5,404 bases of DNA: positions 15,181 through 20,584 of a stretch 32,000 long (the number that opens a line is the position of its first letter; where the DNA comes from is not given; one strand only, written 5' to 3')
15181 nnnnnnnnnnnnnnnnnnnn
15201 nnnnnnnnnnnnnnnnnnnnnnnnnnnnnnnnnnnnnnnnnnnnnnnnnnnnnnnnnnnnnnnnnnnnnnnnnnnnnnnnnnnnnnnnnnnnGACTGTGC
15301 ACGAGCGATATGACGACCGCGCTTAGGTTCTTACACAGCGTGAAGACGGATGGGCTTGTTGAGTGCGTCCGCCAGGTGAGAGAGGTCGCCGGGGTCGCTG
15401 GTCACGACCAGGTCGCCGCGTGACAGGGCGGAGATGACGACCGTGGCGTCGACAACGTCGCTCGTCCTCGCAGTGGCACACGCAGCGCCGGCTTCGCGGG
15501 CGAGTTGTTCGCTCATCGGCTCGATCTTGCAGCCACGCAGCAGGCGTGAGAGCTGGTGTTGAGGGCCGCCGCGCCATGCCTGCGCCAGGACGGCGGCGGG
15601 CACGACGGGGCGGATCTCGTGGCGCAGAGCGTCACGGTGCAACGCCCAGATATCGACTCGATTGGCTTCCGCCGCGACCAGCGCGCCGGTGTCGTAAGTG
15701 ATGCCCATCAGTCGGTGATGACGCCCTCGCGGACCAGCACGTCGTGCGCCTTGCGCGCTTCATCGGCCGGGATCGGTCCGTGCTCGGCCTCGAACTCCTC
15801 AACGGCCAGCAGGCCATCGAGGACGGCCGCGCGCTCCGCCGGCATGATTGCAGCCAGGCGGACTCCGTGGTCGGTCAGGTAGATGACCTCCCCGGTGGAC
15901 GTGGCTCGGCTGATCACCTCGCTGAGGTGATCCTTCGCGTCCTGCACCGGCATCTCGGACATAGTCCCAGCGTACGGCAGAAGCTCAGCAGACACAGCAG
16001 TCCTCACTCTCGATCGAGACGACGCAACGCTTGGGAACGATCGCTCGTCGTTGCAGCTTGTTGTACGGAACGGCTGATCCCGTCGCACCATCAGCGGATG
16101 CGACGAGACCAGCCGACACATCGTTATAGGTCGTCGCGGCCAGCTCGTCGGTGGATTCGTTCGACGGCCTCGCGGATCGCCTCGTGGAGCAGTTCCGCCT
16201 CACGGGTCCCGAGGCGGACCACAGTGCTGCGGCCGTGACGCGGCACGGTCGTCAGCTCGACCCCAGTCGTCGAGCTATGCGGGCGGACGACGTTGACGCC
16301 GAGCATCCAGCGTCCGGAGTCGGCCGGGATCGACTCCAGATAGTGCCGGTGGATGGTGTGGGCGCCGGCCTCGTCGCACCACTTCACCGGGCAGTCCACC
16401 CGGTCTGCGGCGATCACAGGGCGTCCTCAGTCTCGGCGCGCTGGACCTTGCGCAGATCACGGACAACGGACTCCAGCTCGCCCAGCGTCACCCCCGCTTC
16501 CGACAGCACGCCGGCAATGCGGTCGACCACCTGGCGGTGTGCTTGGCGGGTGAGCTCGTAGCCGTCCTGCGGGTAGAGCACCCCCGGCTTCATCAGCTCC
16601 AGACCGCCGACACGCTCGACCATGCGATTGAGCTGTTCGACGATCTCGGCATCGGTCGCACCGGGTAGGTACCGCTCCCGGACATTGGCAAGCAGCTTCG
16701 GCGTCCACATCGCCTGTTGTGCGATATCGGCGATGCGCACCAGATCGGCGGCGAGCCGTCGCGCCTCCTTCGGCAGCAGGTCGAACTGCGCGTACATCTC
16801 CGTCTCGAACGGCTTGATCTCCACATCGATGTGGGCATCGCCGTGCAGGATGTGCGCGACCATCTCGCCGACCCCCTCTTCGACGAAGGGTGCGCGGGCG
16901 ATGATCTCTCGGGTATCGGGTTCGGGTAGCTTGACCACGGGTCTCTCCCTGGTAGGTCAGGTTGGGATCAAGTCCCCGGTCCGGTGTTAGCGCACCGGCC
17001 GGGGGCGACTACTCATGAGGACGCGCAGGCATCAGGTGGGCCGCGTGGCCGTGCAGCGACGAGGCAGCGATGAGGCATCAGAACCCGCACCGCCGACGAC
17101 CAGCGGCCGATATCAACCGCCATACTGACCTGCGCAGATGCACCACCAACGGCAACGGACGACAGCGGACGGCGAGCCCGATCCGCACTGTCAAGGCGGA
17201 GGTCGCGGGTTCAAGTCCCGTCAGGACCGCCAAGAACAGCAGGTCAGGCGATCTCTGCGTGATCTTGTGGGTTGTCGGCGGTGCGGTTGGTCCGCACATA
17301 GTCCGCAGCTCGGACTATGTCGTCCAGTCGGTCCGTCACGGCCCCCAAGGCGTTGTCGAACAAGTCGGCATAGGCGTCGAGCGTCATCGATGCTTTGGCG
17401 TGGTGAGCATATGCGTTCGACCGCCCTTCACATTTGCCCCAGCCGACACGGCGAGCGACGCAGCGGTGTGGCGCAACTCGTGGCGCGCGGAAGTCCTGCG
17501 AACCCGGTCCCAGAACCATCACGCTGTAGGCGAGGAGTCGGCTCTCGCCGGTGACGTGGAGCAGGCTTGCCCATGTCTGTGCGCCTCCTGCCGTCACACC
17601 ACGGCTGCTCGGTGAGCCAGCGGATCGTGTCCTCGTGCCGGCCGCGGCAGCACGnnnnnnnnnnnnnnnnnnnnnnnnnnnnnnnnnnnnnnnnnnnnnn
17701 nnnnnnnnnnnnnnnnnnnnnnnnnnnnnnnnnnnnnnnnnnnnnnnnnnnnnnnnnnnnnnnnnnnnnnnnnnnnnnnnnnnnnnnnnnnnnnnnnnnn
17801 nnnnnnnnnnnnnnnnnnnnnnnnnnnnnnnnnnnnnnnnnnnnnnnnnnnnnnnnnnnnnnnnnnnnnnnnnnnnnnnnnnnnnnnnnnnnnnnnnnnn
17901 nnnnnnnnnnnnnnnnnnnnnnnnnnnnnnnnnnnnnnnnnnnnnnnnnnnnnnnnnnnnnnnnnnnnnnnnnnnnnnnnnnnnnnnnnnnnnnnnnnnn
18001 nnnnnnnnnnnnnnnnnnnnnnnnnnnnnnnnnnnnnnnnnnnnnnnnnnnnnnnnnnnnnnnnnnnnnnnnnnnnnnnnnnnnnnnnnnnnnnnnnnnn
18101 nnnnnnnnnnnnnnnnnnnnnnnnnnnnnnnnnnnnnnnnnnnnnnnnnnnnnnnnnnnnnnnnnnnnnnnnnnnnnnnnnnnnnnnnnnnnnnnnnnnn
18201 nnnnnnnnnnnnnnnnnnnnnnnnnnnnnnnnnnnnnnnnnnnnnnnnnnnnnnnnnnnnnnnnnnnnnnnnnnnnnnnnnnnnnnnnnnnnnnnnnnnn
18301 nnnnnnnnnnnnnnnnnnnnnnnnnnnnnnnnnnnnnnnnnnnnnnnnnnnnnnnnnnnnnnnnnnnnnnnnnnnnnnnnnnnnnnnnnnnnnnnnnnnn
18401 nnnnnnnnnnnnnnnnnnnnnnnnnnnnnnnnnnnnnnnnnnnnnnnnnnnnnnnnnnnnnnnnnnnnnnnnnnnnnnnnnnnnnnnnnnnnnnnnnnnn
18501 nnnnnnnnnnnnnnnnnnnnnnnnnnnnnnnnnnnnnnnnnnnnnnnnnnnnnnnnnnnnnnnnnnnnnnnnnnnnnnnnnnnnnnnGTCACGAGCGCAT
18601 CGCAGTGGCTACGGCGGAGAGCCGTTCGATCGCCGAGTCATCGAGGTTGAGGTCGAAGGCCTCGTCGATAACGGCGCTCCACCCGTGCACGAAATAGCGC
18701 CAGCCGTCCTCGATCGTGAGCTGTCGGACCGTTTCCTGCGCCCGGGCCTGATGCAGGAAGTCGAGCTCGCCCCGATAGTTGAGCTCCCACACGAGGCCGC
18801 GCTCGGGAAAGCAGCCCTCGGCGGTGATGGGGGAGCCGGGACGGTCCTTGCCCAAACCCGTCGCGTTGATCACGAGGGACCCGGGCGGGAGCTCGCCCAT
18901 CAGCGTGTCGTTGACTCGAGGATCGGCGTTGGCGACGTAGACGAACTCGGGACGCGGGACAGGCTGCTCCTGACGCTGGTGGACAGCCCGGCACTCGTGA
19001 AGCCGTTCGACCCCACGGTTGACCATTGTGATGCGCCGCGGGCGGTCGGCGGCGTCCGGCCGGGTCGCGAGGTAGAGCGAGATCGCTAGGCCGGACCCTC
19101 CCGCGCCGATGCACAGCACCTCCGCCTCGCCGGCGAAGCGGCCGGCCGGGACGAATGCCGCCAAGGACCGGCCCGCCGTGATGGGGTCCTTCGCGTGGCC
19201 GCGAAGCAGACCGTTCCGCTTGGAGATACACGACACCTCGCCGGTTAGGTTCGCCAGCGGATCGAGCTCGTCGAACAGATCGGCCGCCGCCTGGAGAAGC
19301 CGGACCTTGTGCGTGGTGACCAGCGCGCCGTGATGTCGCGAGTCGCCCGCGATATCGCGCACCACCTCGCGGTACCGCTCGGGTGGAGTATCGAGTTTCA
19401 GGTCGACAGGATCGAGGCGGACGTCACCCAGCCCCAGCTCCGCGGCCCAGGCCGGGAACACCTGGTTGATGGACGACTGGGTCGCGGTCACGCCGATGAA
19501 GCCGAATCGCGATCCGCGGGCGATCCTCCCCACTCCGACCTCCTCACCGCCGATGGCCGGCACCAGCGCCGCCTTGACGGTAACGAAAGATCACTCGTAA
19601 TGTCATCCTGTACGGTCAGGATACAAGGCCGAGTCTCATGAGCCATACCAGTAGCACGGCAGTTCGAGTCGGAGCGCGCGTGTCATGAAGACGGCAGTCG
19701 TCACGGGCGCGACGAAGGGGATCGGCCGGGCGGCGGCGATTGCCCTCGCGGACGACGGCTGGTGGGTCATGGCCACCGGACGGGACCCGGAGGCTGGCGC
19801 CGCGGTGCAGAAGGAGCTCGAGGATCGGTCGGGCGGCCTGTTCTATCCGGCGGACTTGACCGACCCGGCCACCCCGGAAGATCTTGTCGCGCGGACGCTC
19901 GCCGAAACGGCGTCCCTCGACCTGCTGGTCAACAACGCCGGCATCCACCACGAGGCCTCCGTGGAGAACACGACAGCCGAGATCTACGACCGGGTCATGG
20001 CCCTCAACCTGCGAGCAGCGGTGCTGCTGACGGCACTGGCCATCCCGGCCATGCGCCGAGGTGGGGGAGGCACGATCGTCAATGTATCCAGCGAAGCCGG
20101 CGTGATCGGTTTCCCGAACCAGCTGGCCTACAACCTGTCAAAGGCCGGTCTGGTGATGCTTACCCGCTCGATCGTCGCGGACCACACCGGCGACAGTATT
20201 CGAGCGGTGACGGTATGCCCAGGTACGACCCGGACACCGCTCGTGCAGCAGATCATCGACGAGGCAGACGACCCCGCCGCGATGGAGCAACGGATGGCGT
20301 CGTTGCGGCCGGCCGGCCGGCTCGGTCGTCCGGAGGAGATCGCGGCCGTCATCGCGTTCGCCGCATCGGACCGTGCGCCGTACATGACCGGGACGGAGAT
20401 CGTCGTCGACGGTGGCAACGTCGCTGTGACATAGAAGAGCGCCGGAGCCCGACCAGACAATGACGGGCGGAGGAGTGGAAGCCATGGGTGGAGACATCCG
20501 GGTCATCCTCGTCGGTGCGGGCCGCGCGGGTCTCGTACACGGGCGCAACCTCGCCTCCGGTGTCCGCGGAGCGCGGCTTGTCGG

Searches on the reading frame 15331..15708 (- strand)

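Call 11: search_protein_families(library=pfam, proteins=[window:15331-15708:-], max_evalue=0.01)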
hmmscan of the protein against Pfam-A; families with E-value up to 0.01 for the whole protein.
window:15331-15708:- (125 aa): 1 family
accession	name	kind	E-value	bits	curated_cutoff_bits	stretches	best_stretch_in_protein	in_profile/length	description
PF01850.27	PIN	-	0.00015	22.8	23.6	1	6-111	4-116/120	PIN domain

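Call 47: search_protein_families(library=ncbifam, proteins=[window:15331-15708:-], max_evalue=0.01)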
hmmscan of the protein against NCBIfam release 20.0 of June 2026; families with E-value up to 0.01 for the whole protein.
window:15331-15708:- (125 aa): 0 families

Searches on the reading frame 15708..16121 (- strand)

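Call 11: search_protein_families(library=pfam, proteins=[window:15708-16121:-], max_evalue=0.01)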
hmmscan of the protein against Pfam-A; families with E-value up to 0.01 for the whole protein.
window:15708-16121:- (137 aa): 1 family
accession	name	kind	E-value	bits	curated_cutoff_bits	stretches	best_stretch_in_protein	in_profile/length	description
PF02604.26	PhdYeFM_antitox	-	8.4e-07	29.1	29.8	1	54-96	1-43/74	Antitoxin Phd_YefM, type II toxin-antitoxin system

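Call 47: search_protein_families(library=ncbifam, proteins=[window:15708-16121:-], max_evalue=0.01)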
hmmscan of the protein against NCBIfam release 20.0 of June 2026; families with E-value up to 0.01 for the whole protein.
window:15708-16121:- (137 aa): 1 family
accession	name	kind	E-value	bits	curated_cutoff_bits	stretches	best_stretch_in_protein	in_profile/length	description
TIGR01552.1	phd_fam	subfamily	1.4e-06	27.6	20.8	1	58-96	3-40/53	type II toxin-antitoxin system prevent-host-death family antitoxin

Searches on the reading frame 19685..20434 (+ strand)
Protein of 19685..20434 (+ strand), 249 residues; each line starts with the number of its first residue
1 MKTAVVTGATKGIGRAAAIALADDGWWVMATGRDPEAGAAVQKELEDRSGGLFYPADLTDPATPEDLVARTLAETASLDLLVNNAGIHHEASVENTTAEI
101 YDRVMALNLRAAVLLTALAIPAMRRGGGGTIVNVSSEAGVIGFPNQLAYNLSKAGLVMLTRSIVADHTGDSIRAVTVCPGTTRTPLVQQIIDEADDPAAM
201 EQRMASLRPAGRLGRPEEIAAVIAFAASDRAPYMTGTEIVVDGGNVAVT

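Call 11: search_protein_families(library=pfam, proteins=[window:19685-20434:+], max_evalue=0.01)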
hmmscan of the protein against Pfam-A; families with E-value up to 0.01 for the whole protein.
window:19685-20434:+ (249 aa): 4 families
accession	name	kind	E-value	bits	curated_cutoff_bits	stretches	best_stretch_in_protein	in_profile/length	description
PF13561.12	adh_short_C2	-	1.3e-55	189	27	1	8-244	1-234/236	Enoyl-(Acyl carrier protein) reductase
PF00106.31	adh_short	-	8.6e-50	169.4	26.6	1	2-192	1-192/195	short chain dehydrogenase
PF08659.16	KR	-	1.2e-11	45.3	22.6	1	3-151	2-151/180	KR domain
PF01370.27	Epimerase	-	0.00026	20.9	20.9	1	5-116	2-103/240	NAD dependent epimerase/dehydratase family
